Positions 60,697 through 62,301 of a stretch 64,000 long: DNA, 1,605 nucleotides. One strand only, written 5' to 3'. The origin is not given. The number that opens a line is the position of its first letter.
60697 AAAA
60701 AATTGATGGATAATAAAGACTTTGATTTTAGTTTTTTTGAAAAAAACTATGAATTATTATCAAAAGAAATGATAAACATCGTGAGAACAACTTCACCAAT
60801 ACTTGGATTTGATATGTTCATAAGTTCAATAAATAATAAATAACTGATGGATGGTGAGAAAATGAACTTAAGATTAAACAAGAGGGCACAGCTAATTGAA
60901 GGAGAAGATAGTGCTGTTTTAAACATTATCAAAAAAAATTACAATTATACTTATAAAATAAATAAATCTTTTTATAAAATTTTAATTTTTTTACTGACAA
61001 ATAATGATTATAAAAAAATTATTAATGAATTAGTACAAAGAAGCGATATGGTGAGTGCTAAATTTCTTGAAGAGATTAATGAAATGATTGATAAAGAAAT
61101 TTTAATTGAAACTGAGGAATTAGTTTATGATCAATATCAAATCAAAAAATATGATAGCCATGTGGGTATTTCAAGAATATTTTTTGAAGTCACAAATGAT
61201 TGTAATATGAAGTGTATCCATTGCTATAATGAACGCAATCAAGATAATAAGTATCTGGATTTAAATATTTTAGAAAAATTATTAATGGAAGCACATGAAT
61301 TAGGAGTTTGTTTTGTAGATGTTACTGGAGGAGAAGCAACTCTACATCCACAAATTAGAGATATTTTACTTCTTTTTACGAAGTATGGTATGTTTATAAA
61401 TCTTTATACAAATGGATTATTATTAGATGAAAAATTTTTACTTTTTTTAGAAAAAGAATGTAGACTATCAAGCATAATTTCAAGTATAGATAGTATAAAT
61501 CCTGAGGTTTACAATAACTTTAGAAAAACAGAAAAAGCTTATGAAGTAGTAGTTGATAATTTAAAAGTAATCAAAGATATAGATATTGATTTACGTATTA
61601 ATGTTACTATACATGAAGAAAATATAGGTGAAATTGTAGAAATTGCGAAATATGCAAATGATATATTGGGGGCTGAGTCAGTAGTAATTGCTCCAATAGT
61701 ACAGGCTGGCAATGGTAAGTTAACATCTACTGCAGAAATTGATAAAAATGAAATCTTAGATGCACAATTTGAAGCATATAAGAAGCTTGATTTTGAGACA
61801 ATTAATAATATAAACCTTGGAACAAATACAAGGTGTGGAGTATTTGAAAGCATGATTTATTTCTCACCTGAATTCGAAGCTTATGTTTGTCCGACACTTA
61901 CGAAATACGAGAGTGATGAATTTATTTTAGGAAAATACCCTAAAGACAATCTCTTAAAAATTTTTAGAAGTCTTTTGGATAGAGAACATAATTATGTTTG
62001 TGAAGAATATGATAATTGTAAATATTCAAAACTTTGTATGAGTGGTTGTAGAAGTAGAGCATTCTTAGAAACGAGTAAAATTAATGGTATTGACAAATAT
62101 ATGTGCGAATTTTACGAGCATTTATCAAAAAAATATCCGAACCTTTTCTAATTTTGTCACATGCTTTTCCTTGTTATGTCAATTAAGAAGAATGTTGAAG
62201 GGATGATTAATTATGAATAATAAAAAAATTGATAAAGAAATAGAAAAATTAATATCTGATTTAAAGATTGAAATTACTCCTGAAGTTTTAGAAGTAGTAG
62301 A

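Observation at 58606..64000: Candidate novel RiPP cluster with three radical SAM enzymes, a methyltransferase, a precursor peptide and an ABC exporter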

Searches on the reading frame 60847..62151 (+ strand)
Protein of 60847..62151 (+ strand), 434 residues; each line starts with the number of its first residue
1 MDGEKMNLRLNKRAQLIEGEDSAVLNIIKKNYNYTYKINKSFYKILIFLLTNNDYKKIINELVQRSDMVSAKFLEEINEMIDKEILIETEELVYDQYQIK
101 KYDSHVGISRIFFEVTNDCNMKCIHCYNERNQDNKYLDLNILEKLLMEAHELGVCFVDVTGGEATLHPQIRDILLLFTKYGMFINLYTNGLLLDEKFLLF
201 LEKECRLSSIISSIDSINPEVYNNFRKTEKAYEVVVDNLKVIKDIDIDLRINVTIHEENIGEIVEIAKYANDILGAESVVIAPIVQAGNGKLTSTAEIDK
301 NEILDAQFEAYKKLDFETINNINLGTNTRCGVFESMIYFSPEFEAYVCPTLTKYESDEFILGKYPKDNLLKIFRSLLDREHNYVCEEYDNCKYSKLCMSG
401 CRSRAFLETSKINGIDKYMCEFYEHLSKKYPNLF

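Call 4: search_protein_families(library=pfam, proteins=[window:60847-62151:+], max_evalue=0.1)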
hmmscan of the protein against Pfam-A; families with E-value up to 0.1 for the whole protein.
window:60847-62151:+ (434 aa): 2 families
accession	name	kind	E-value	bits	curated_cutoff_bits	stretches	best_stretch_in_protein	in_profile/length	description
PF04055.27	Radical_SAM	-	4.3e-20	73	29.5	1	114-269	2-165/166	Radical SAM superfamily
PF13353.11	Fer4_12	-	0.0056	17.4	22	1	116-174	12-71/137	4Fe-4S single cluster domain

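Call 5: search_protein_families(library=ncbifam, proteins=[window:60847-62151:+], max_evalue=0.1)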
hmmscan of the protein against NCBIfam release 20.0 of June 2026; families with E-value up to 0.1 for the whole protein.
window:60847-62151:+ (434 aa): 61 families (the best 25 are shown)
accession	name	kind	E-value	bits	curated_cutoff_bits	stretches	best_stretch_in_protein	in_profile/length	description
TIGR04317.1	W_rSAM_matur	equivalog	4.8e-25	88.4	380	1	109-363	4-269/349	tungsten cofactor oxidoreductase radical SAM maturase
TIGR04251.1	SCM_rSAM_ScmF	equivalog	2.5e-24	86.4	400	1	109-287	4-185/353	SynChlorMet cassette radical SAM/SPASM protein ScmF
TIGR04545.1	rSAM_ahbD_hemeb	equivalog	5.7e-23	81.9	500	1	111-314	2-208/339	heme b synthase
TIGR02668.1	moaA_archaeal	equivalog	9.9e-22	77.3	325.25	1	110-309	11-212/303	GTP 3',8-cyclase MoaA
TIGR04055.1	rSAM_NirJ2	equivalog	6.1e-21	75.3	500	1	113-298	4-188/326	putative heme d1 biosynthesis radical SAM protein NirJ2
TIGR04303.1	GeoRSP_rSAM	equivalog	1.6e-20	74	400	1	111-271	7-165/325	GeoRSP system radical SAM/SPASM protein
NF012164.0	AlbA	equivalog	3.6e-20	71.8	850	1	38-403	38-409/442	subtilosin maturase AlbA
TIGR02109.1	PQQ_syn_pqqE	equivalog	4.3e-20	72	381.35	1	111-297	9-195/358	pyrroloquinoline quinone biosynthesis protein PqqE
TIGR02666.1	moaA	equivalog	4.2e-19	68.7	284.05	1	114-272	15-182/336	GTP 3',8-cyclase MoaA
TIGR04053.2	TIGR04053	equivalog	1.2e-18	67.5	395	1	111-297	10-199/366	TIGR04053 family radical SAM/SPASM domain-containing protein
TIGR04250.1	SCM_rSAM_ScmE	equivalog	1.2e-18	67.2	400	1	113-275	7-170/358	SynChlorMet cassette radical SAM/SPASM protein ScmE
NF038283.1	viperin_w_prok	equivalog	6.8e-18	64.8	180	1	113-262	6-169/281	viperin family antiviral radical SAM protein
NF001199.0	PRK00164.2-1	equivalog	1.2e-17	64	231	1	110-272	13-177/308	GTP 3',8-cyclase MoaA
NF050035.1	rSAM_WgK_link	exception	3.3e-17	62.5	650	1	113-293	13-196/367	radical SAM/SPASM peptide maturase WgkB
TIGR04403.1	rSAM_skfB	equivalog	3.4e-17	62.3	300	1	27-323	22-317/402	sporulation killing factor system radical SAM maturase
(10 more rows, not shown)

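Call 13: find_homologous_proteins(query=window:60847-62151:+, max_evalue=0.00001)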
Query window:60847-62151:+ (434 aa): 14 proteins with E <= 0.00001 among 8000 candidates.
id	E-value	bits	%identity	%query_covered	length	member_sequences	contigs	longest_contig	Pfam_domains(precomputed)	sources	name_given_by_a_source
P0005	5.9e-281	950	100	99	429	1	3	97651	PF04055.28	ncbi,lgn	-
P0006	9.8e-89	316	40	97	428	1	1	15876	PF04055.28,PF13353.12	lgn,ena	-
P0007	1.1e-69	254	36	90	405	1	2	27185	PF13186.12,PF04055.28,PF13353.12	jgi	-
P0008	2.0e-69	253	36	90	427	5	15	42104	PF04055.28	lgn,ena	-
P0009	4.4e-69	252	35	96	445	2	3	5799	PF13186.12,PF04055.28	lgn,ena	-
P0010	1.7e-66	243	42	66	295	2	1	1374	PF04055.28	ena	-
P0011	4.7e-12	64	26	68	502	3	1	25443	PF13186.12,PF04055.28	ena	-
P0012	6.2e-10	57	31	34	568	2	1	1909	PF13186.12,PF04055.28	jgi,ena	-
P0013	1.0e-9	56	23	90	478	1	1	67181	PF13186.12,PF04055.28,PF13353.12,PF05402.19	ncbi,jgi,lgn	jgi:SynChlorMet cassette radical SAM/SPASM protein ScmE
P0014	2.2e-8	52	25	70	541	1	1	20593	PF13186.12,PF04055.28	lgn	-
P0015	2.3e-8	52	25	71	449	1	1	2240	PF04055.28,PF13353.12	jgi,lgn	-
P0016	3.3e-8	51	28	46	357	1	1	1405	PF04055.28,PF13353.12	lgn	-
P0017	8.8e-8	50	27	37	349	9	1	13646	PF04055.28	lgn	-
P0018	1.7e-7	49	32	30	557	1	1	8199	PF13186.12,PF04055.28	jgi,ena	-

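Call 14: find_encoding_contigs(protein=P0006, flank=10000, max_places=3)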
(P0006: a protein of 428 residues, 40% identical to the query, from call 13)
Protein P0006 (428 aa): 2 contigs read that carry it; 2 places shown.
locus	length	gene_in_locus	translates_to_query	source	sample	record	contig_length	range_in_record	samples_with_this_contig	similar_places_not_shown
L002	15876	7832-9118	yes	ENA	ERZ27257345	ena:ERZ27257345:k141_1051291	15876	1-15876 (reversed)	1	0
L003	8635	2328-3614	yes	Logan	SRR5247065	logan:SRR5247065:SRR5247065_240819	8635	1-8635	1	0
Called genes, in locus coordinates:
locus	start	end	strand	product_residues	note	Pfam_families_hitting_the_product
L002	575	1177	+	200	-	PF02502:LacAB_rpiB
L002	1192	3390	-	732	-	-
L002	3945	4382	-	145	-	-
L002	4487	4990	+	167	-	PF00239:Resolvase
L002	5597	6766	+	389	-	PF04055:Radical_SAM, PF13186:SPASM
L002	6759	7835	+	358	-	PF01209:Ubie_methyltran, PF13489:Methyltransf_23, PF13847:Methyltransf_31, PF08241:Methyltransf_11, PF08242:Methyltransf_12, PF13649:Methyltransf_25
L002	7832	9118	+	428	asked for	PF04055:Radical_SAM, PF13353:Fer4_12 (faint)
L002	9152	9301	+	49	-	-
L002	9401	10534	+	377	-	PF04055:Radical_SAM, PF13353:Fer4_12 (weak)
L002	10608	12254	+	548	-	PF00664:ABC_membrane, PF00005:ABC_tran, PF02463:SMC_N (faint), PF13304:AAA_21 (faint)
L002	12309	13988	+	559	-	PF00664:ABC_membrane, PF00005:ABC_tran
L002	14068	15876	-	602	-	?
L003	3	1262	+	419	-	?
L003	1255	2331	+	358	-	PF01209:Ubie_methyltran, PF13489:Methyltransf_23, PF13847:Methyltransf_31, PF08241:Methyltransf_11, PF08242:Methyltransf_12, PF13649:Methyltransf_25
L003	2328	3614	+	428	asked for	PF04055:Radical_SAM, PF13353:Fer4_12 (faint)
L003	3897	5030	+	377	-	PF04055:Radical_SAM, PF13353:Fer4_12 (weak)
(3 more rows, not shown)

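Call 15: find_encoding_contigs(protein=P0007, flank=10000, max_places=3)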
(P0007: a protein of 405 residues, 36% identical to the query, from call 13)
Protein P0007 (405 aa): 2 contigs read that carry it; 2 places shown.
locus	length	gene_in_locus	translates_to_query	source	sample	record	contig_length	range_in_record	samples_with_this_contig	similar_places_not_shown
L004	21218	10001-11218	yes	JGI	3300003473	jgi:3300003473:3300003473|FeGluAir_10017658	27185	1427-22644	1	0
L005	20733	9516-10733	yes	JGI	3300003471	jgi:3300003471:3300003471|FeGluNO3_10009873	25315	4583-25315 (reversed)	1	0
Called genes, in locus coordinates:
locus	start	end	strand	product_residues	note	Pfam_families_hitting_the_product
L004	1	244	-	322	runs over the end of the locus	-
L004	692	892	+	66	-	-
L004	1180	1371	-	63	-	-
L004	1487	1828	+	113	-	-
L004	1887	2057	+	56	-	-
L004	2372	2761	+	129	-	-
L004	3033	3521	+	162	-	-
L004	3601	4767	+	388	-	PF07885:Ion_trans_2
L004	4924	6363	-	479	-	-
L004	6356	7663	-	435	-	PF01656:CbiA, PF10609:ParA (weak), PF13614:AAA_31 (weak)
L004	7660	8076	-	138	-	-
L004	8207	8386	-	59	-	-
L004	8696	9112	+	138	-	-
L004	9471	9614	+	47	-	-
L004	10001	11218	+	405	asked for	PF13353:Fer4_12 (faint), PF04055:Radical_SAM, PF13186:SPASM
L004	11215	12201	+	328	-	PF13353:Fer4_12 (weak), PF04055:Radical_SAM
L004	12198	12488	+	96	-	-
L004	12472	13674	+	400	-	PF04055:Radical_SAM, PF13353:Fer4_12 (weak), PF13186:SPASM (weak)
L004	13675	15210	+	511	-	PF02310:B12-binding (weak), PF04055:Radical_SAM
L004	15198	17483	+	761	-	PF07475:Hpr_kinase_C (faint)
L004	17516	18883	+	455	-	PF04055:Radical_SAM, PF13353:Fer4_12 (weak), PF13186:SPASM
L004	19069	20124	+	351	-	PF13489:Methyltransf_23, PF05175:MTS (weak), PF01209:Ubie_methyltran, PF13847:Methyltransf_31, PF08241:Methyltransf_11, PF08242:Methyltransf_12, PF13649:Methyltransf_25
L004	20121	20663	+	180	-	-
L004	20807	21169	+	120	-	-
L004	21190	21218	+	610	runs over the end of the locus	PF00005:ABC_tran, PF02463:SMC_N (faint), PF13304:AAA_21 (faint)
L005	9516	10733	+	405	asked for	PF13353:Fer4_12 (faint), PF04055:Radical_SAM, PF13186:SPASM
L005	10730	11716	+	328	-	PF13353:Fer4_12 (weak), PF04055:Radical_SAM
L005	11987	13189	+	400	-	PF04055:Radical_SAM, PF13353:Fer4_12 (weak), PF13186:SPASM (weak)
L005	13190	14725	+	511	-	PF02310:B12-binding (weak), PF04055:Radical_SAM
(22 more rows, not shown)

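Call 16: find_encoding_contigs(protein=P0008, flank=10000, max_places=4)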
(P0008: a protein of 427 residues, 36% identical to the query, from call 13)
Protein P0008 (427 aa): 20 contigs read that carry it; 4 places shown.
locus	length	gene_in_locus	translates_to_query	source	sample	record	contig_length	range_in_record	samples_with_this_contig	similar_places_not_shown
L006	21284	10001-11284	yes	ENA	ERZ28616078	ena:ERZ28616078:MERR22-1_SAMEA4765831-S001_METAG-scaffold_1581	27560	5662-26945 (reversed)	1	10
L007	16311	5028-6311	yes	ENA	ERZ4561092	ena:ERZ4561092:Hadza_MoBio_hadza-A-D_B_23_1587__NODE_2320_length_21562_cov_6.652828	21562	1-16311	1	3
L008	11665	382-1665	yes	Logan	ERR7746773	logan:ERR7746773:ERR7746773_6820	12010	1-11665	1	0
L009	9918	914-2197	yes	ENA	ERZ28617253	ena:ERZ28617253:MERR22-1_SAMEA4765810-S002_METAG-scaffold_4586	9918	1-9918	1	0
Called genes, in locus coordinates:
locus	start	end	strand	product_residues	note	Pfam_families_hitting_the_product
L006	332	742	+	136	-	PF00142:Fer4_NifH (weak), PF02374:ArsA_ATPase (weak), PF03308:MeaB (faint), PF10609:ParA (weak), PF13614:AAA_31, PF01656:CbiA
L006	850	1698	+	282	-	PF10143:PhosphMutase, PF01676:Metalloenzyme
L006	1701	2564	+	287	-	PF02502:LacAB_rpiB, PF01551:Peptidase_M23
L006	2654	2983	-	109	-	PF12844:HTH_19, PF01381:HTH_3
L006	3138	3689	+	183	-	PF01381:HTH_3 (weak), PF12844:HTH_19 (faint)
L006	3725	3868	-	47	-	-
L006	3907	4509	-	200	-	PF04647:AgrB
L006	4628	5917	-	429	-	PF14501:HATPase_c_5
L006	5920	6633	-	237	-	PF00072:Response_reg, PF04397:LytTR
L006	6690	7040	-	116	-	-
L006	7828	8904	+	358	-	PF14907:NTP_transf_5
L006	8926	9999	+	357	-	PF01209:Ubie_methyltran, PF07021:MetW (weak), PF13489:Methyltransf_23, PF13847:Methyltransf_31, PF08241:Methyltransf_11, PF08242:Methyltransf_12, PF13649:Methyltransf_25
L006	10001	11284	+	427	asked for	PF04055:Radical_SAM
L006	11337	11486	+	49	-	-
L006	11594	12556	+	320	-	PF04055:Radical_SAM, PF13353:Fer4_12 (weak)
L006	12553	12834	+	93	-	-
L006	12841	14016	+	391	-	PF04055:Radical_SAM, PF13353:Fer4_12, PF13186:SPASM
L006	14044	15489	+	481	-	PF04055:Radical_SAM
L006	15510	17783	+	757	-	PF13238:AAA_18 (faint), PF20720:nSTAND3 (faint), PF01293:PEPCK_ATP (faint), PF27840:ScmC (weak), PF05496:RuvB_N (faint), PF07475:Hpr_kinase_C (faint), PF13521:AAA_28 (faint), PF13671:AAA_33 (faint)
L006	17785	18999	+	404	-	PF04055:Radical_SAM, PF13186:SPASM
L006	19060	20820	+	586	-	PF00664:ABC_membrane (weak), PF00005:ABC_tran, PF02463:SMC_N (faint), PF13304:AAA_21 (faint)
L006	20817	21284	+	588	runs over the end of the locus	PF00005:ABC_tran, PF02463:SMC_N (weak), PF13304:AAA_21 (faint)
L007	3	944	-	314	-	?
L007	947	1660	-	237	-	PF00072:Response_reg, PF04397:LytTR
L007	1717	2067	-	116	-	-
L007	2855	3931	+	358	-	PF14907:NTP_transf_5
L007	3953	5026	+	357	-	PF01209:Ubie_methyltran, PF07021:MetW (weak), PF13489:Methyltransf_23, PF13847:Methyltransf_31, PF08241:Methyltransf_11, PF08242:Methyltransf_12, PF13649:Methyltransf_25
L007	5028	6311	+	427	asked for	PF04055:Radical_SAM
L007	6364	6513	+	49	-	-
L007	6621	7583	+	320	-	PF04055:Radical_SAM, PF13353:Fer4_12 (weak)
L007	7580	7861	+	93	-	-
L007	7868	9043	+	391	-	PF04055:Radical_SAM, PF13353:Fer4_12, PF13186:SPASM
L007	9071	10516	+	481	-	PF04055:Radical_SAM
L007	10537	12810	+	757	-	PF13238:AAA_18 (faint), PF20720:nSTAND3 (faint), PF01293:PEPCK_ATP (faint), PF27840:ScmC (weak), PF05496:RuvB_N (faint), PF07475:Hpr_kinase_C (faint), PF13521:AAA_28 (faint), PF13671:AAA_33 (faint)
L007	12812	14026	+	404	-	PF04055:Radical_SAM, PF13186:SPASM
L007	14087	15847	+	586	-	PF00664:ABC_membrane (weak), PF00005:ABC_tran, PF02463:SMC_N (faint), PF13304:AAA_21 (faint)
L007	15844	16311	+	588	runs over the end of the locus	PF00005:ABC_tran, PF02463:SMC_N (weak), PF13304:AAA_21 (faint)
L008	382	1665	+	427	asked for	PF04055:Radical_SAM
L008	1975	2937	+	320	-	PF04055:Radical_SAM, PF13353:Fer4_12 (weak)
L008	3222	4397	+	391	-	PF04055:Radical_SAM, PF13353:Fer4_12, PF13186:SPASM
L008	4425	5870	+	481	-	PF04055:Radical_SAM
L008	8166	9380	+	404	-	PF04055:Radical_SAM, PF13186:SPASM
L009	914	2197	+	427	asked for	PF04055:Radical_SAM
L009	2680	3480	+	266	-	PF04055:Radical_SAM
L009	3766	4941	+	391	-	PF04055:Radical_SAM, PF13353:Fer4_12, PF13186:SPASM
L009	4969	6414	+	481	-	PF04055:Radical_SAM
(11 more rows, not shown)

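Call 17: find_encoding_contigs(protein=P0009, flank=10000, max_places=3)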
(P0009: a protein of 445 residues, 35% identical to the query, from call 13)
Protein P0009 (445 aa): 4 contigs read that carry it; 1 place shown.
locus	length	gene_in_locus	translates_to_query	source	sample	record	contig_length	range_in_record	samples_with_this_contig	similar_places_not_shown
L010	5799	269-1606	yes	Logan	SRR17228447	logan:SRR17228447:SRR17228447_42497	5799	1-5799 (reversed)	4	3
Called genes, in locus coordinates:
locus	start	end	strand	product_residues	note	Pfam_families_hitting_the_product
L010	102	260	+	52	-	-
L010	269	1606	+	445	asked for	PF04055:Radical_SAM, PF13186:SPASM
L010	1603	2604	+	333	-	PF04055:Radical_SAM, PF13353:Fer4_12 (weak)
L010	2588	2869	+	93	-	-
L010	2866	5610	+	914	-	PF13353:Fer4_12 (weak), PF04055:Radical_SAM, PF02310:B12-binding (faint), PF13186:SPASM (weak), PF04055:Radical_SAM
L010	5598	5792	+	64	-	-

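Call 31: find_related_loci(query=A2, collection=genome_contigs, flank=10000)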
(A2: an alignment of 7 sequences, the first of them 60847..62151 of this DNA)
Query A2 (434 aa) in genome_contigs; peptide patterns used: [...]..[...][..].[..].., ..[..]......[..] (x = any residue, [..] = any of these).
599 stretches matched a pattern (row limit reached: there are more); 538 encode a relative of the query (tblastn E <= 1e-3); the best 80 are kept; 80 distinct loci.
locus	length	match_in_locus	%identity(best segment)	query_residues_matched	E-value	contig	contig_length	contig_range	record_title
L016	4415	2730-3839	26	56-426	1e-27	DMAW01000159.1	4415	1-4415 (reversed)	MAG TPA_asm: Eubacteriaceae bacterium isolate UBA12179 contig_7307, whole genome shotgun sequence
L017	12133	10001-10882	29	113-401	3e-26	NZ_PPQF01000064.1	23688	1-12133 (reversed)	Staphylococcus agnetis strain DSM 23656 0a70af5d-77b4-45a3-8691-2709b07f5c2b_c65, whole genome shotgun sequence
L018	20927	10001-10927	27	109-406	5e-25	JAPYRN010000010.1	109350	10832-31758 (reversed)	MAG: Candidatus Latescibacterota bacterium isolate PW3.metabat2.162 PW3_224_length_109350_cov_10.283535, whole genome sh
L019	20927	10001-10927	27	109-406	1e-23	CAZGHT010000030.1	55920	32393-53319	MAG TPA_asm: uncultured Rhodothermaceae bacterium isolate SRP128890_co1_174 genome assembly, contig: NODE_992_length_559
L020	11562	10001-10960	25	111-418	1e-23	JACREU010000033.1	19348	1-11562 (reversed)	MAG: Deltaproteobacteria bacterium isolate NC_groundwater_1707_Pr3_B-0.1um_57_20 SR-2_scaffold_141_686348, whole genome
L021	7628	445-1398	27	109-421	7e-24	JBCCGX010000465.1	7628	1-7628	MAG: Acidobacteriota bacterium isolate P01_B01_bin.53 k141_3365973_length_7628_cov_63.8232, whole genome shotgun sequenc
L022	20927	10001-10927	27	109-406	3e-23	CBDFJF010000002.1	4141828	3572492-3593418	MAG: Candidatus Latescibacterota bacterium isolate 2442682d-f16a-428c-a5e0-e062f027b5fd genome assembly, contig: contig_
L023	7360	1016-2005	26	77-401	7e-23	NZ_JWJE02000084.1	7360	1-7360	Bacillus thermotolerans strain SGZ-8 Contig84, whole genome shotgun sequence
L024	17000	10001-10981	25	111-417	5e-22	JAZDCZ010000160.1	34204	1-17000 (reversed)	MAG: Gemmatimonadota bacterium isolate LQ108M_Bin_24 LQ108M_Bin_24_scaffold_160, whole genome shotgun sequence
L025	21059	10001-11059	25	108-434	2e-21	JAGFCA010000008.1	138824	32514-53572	MAG: Candidatus Poribacteria bacterium isolate SB0202 contig_34931, whole genome shotgun sequence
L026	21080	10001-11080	24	101-434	2e-21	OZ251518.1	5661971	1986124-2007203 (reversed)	MAG: Candidatus Poribacteria bacterium isolate 51d61e84-101f-473b-a9d4-7d02d52c7b93 genome assembly, chromosome: 1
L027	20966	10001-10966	27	103-406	2e-21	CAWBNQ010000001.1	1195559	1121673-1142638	MAG: Nitrospirota bacterium isolate MFD01299.bin.1.15 genome assembly, contig: contig_15494, whole genome shotgun sequen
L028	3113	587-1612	24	108-422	2e-21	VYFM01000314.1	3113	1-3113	MAG: Candidatus Poribacteria bacterium isolate SB0677_bin_25 NODE_8988_length_3113_cov_8.991498, whole genome shotgun se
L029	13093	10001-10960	27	111-410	3e-21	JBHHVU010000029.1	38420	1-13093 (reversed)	MAG: Nitrospinaceae bacterium isolate S.4.sp1_bin.35 NODE_260_length_38420_cov_8.959051, whole genome shotgun sequence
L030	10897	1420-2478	26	59-423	3e-21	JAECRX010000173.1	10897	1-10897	MAG: Candidatus Sifarchaeum subterraneum isolate CR_Bin_142 k127_1468949, whole genome shotgun sequence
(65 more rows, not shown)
